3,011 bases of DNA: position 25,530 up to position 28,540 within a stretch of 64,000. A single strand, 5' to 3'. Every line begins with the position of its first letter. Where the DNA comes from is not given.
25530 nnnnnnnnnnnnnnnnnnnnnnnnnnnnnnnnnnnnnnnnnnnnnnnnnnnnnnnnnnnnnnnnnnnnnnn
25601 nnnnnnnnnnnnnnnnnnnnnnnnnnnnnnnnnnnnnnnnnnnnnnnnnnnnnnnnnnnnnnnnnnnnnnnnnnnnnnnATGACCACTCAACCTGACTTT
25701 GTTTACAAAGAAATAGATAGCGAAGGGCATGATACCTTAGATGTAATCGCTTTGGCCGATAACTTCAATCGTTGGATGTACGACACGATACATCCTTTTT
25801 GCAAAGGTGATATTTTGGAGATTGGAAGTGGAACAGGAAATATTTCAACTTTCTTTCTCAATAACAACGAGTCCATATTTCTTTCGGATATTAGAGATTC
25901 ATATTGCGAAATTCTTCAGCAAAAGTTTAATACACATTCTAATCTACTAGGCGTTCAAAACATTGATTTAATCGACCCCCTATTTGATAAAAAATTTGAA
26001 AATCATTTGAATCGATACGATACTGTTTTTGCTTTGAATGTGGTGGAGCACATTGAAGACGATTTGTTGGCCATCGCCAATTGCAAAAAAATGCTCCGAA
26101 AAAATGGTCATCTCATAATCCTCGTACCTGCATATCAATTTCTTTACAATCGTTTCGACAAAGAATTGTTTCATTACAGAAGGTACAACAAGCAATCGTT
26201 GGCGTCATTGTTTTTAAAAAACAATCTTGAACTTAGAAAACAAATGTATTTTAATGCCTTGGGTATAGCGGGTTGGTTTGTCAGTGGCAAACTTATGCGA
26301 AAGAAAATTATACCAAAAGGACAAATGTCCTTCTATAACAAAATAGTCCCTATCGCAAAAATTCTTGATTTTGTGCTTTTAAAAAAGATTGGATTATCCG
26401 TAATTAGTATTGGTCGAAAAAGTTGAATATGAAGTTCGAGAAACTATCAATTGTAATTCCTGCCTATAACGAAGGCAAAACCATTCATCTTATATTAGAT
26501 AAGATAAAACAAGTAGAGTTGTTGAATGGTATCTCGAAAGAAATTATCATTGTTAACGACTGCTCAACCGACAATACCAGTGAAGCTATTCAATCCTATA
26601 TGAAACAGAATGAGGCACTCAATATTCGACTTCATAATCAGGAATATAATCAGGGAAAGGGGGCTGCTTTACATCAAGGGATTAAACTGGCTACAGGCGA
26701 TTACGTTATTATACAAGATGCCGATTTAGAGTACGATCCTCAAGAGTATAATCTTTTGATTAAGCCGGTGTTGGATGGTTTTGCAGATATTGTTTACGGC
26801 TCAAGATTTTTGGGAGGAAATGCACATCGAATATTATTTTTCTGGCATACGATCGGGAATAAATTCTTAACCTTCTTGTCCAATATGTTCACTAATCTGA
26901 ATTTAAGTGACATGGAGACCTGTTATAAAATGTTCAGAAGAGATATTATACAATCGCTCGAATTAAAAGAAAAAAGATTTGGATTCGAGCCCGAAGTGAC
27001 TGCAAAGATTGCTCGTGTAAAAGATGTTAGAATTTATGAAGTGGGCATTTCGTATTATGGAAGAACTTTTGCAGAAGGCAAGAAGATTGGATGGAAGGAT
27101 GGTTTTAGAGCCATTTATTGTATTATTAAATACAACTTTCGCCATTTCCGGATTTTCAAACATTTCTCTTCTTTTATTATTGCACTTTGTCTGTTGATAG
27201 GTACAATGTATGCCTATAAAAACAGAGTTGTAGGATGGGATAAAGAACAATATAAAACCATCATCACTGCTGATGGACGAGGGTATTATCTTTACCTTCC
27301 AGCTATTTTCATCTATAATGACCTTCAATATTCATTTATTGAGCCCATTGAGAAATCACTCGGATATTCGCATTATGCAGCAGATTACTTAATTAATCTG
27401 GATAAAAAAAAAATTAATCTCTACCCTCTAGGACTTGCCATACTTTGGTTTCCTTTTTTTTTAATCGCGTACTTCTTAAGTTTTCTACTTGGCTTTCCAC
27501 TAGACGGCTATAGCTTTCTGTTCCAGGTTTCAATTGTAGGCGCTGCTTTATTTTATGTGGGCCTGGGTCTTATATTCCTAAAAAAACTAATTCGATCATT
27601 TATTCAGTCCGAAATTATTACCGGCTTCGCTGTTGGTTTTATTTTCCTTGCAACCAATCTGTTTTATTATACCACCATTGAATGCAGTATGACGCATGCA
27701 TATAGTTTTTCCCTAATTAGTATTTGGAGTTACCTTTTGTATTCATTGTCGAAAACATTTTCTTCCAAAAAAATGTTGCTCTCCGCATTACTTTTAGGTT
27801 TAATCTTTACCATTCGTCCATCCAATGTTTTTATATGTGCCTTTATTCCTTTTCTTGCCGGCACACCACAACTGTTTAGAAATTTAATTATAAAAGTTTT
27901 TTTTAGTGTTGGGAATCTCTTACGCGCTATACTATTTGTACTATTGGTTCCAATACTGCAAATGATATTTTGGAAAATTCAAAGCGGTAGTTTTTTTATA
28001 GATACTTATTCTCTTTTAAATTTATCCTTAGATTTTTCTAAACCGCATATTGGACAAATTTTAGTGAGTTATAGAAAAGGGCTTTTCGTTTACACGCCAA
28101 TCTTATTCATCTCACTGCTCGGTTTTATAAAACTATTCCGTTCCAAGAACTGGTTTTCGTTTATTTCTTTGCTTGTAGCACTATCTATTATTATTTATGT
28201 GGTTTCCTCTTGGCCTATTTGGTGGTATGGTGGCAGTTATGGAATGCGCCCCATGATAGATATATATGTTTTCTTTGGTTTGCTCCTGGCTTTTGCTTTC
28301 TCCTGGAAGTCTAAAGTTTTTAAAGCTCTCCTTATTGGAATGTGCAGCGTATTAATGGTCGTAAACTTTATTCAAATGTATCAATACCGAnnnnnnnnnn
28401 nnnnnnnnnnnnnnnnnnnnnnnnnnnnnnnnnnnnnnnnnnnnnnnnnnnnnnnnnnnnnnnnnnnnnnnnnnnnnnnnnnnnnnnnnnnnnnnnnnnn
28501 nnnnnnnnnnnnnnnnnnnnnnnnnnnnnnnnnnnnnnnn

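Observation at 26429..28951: Unusual fusion of a GtrB/DPM1-like GT2 domain with a large polytopic membrane domain and a periplasmic C-terminal domain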

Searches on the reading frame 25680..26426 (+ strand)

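Call 8: search_protein_families(library=pfam, proteins=[window:25680-26426:+], max_evalue=0.001)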
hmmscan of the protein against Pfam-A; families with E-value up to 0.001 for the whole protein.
window:25680-26426:+ (248 aa): 6 families
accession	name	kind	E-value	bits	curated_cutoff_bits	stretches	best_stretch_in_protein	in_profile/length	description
PF08242.18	Methyltransf_12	-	2.4e-12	47.9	30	1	46-145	1-98/98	Methyltransferase domain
PF13489.12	Methyltransf_23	-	1.6e-09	38.2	27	1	42-187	23-163/164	Methyltransferase domain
PF08241.18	Methyltransf_11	-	3.9e-09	37.5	21.2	1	46-147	1-95/95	Methyltransferase domain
PF13649.12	Methyltransf_25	-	8.7e-08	33.2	27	1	45-143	1-97/97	Methyltransferase domain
PF05891.18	Methyltransf_PK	-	1.8e-05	24.8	27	1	44-188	58-199/218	AdoMet dependent proline di-methyltransferase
PF13847.12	Methyltransf_31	-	3.2e-05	24.1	27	1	45-151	7-113/145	Methyltransferase domain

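Call 72: search_protein_families(library=ncbifam, proteins=[window:25680-26426:+], max_evalue=0.1)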
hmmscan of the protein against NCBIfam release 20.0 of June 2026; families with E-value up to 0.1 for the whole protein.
window:25680-26426:+ (248 aa): 13 families
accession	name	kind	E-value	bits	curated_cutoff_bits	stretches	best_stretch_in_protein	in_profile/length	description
TIGR01983.1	UbiG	equivalog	2.1e-07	30.5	102.95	1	38-147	46-151/228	bifunctional 2-polyprenyl-6-hydroxyphenol methylase/3-demethylubiquinol 3-O-methyltransferase UbiG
TIGR00452.1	TIGR00452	equivalog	6.7e-07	28.4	275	1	34-147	110-219/316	tRNA 5-methoxyuridine(34)/uridine 5-oxyacetic acid(34) synthase CmoB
NF011650.0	PRK15068.1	equivalog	1e-05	24.6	209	1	34-147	111-225/324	tRNA 5-methoxyuridine(34)/uridine 5-oxyacetic acid(34) synthase CmoB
NF043040.1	corrin_prot_MT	hypoth_equivalog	3.3e-05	23.4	180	1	42-147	42-147/216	corrinoid protein-associated methyltransferase CpaM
TIGR00755.1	ksgA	equivalog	0.00015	21.2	171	1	35-101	23-88/256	16S rRNA (adenine(1518)-N(6)/adenine(1519)-N(6))-dimethyltransferase RsmA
TIGR02072.1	BioC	equivalog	0.00017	21.5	184.95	1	41-147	34-132/244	malonyl-ACP O-methyltransferase BioC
NF011529.0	PRK14968.1-3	equivalog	0.0011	18.5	162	1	34-116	27-102/198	putative methyltransferase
TIGR00537.1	hemK_rel_arch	hypoth_equivalog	0.0061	16.3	87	1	42-108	20-85/179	HemK2/MTQ2 family protein methyltransferase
NF000499.2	Erm23S_rRNA_broad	equivalog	0.0075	15.7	212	1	42-89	24-71/244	23S ribosomal RNA methyltransferase Erm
NF041536.1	ArsM_DUF2284_UU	exception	0.0076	14.6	575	1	73-163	108-193/459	arsenite methyltransferase/DUF2284 domain selenoprotein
TIGR04345.1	ovoA_Cterm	equivalog_domain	0.034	13.7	170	1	107-158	129-179/242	putative 4-mercaptohistidine N1-methyltransferase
NF007023.0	PRK09489.1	equivalog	0.076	12.2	295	0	32-75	187-232/342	16S rRNA (guanine(1207)-N(2))-methyltransferase RsmC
TIGR02469.1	CbiT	equivalog_domain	0.088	13.1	78.3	0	44-147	22-120/124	precorrin-6Y C5,15-methyltransferase (decarboxylating) subunit CbiT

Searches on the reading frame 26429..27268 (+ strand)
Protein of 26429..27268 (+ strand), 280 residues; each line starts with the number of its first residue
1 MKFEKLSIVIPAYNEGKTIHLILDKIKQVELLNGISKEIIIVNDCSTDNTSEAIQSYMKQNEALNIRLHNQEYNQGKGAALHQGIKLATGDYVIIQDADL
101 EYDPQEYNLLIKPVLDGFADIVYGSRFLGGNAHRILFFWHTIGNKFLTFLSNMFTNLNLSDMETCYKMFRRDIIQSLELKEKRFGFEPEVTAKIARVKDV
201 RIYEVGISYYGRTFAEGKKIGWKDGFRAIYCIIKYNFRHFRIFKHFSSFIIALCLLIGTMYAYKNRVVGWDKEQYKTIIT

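Call 83: search_solved_structures(query=window:26429-27268:+, max_evalue=1e-10, show_alignments=3)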
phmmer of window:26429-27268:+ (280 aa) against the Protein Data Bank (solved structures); distinct sequences matched with E-value up to 1e-10: 7.
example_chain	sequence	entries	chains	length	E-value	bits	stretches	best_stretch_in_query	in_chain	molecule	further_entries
5mlz_A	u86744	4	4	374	5.8e-19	71.8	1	5-247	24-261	Dolichol monophosphate mannose synthase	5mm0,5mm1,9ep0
5eke_A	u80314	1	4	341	5.4e-13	52.2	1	5-278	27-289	Uncharacterized glycosyltransferase sll0501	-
5ekp_C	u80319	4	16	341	8.8e-13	51.5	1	5-277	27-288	Uncharacterized glycosyltransferase sll0501 | Glycosyltransferase sll0501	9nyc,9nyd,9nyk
9nye_A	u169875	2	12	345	9.1e-13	51.4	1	5-277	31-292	Glycosyltransferase sll0501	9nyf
9hwj_A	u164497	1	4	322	1.7e-12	50.6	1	4-218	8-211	Undecaprenyl-phosphate 4-deoxy-4-formamido-L-arabinose transferase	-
9bhc_C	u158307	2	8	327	2.2e-12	50.2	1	3-217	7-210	Undecaprenyl-phosphate 4-deoxy-4-formamido-L-arabinose transferase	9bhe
8vxh_A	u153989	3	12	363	2.9e-12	49.8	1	3-217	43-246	Undecaprenyl-phosphate 4-deoxy-4-formamido-L-arabinose transferase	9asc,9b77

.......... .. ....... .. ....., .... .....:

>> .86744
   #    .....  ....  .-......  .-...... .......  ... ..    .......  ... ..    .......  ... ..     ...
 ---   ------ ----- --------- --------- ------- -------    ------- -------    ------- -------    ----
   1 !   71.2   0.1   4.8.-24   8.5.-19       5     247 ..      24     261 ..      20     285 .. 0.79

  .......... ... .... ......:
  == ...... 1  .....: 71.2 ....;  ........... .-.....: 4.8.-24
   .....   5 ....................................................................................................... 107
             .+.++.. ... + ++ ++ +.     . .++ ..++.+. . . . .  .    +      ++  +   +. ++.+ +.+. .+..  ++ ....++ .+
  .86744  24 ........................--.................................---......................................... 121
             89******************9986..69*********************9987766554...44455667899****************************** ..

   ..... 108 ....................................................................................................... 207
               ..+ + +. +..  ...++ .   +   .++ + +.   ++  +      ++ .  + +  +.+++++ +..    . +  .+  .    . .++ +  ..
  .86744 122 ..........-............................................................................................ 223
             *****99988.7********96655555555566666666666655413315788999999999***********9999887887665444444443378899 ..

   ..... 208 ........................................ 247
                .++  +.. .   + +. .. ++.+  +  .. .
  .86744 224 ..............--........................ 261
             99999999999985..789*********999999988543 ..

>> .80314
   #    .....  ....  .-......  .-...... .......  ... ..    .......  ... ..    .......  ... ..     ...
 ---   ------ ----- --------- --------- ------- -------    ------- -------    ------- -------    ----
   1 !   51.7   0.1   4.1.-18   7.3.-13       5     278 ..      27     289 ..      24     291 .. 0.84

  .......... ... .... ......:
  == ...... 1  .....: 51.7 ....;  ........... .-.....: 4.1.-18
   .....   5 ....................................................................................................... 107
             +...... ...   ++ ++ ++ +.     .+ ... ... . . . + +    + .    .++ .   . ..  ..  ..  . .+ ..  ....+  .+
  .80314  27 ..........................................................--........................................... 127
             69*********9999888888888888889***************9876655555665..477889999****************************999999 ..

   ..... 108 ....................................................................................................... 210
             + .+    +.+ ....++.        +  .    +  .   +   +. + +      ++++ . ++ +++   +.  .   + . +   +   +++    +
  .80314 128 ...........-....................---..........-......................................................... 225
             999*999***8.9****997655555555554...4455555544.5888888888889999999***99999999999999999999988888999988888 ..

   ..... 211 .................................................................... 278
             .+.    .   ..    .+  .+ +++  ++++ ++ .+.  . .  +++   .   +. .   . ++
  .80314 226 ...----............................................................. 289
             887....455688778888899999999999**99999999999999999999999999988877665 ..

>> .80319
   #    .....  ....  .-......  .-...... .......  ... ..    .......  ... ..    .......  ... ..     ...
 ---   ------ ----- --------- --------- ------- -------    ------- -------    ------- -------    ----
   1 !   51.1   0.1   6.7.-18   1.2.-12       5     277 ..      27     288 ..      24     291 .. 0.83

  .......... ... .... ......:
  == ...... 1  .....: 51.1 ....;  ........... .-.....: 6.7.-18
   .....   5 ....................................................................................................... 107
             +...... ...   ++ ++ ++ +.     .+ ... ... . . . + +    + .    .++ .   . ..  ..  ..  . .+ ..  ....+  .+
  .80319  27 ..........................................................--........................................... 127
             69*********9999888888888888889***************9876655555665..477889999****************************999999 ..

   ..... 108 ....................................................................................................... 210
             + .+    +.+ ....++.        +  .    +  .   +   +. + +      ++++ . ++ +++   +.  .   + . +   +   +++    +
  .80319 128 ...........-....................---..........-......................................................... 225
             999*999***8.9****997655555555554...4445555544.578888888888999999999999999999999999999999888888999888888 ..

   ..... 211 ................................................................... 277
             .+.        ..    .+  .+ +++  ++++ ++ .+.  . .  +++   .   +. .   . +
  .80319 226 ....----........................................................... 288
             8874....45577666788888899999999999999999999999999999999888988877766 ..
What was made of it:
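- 26804..26806 (+): Arg126, aligned to Pyrococcus DPMS Arg117, which binds the dolichyl-phosphate acceptor. phmmer alignment to 5mlz (call 83).
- On Polyprenyl-phosphate glycosyltransferases (GT2, DPM1/GtrB/ArnC-like): D97-A-D99 aligned to the DAD of DPMS and GtrB (call 83).
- DPMS R131 and S135 are not conserved (call 83).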

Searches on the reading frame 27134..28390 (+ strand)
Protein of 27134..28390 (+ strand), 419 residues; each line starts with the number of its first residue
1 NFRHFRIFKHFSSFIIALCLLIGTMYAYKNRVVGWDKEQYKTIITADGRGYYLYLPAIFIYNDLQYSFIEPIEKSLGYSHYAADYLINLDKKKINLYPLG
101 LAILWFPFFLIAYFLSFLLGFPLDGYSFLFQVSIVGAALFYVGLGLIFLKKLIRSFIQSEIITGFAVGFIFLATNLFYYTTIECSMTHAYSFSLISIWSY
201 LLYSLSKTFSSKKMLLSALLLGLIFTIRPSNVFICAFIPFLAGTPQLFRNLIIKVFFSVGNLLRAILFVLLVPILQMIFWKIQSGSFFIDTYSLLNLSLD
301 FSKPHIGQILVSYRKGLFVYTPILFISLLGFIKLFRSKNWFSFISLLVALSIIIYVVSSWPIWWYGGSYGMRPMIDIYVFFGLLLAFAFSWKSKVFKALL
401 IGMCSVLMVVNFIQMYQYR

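Call 79: search_protein_representatives(protein=window:27134-28390:+)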
Query: 419 residues. Proteins with E-value up to 0.001 (for the whole library): 5688; up to 1e-10: 3877; up to 1e-30: 1681. The best 150 are listed.
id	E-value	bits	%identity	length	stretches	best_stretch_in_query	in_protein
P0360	2.5e-75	270.9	41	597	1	9-418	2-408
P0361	3.6e-74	267.1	42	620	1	18-418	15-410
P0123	4.1e-74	266.9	42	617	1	32-417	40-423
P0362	4.4e-74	266.8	42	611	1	40-419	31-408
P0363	6.6e-73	262.9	43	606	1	12-418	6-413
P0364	8.5e-73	262.6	38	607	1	20-418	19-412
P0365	3.5e-72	260.5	40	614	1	12-416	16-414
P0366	4.3e-72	260.2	42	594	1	39-418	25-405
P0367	4.9e-72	260.1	41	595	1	43-418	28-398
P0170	5.5e-71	256.6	40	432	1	17-419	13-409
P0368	1.6e-70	255.1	38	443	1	18-419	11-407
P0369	2.0e-70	254.8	39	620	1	13-418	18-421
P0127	2.1e-70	254.7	40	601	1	6-416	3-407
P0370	3.0e-70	254.2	39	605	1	42-419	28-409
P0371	8.5e-70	252.7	39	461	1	10-419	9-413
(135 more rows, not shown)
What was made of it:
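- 27134..28390 (+): Residues 236-654: polytopic GT-C-fold membrane domain (11 or 13 crossings). Family of 5688 representatives (call 79).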
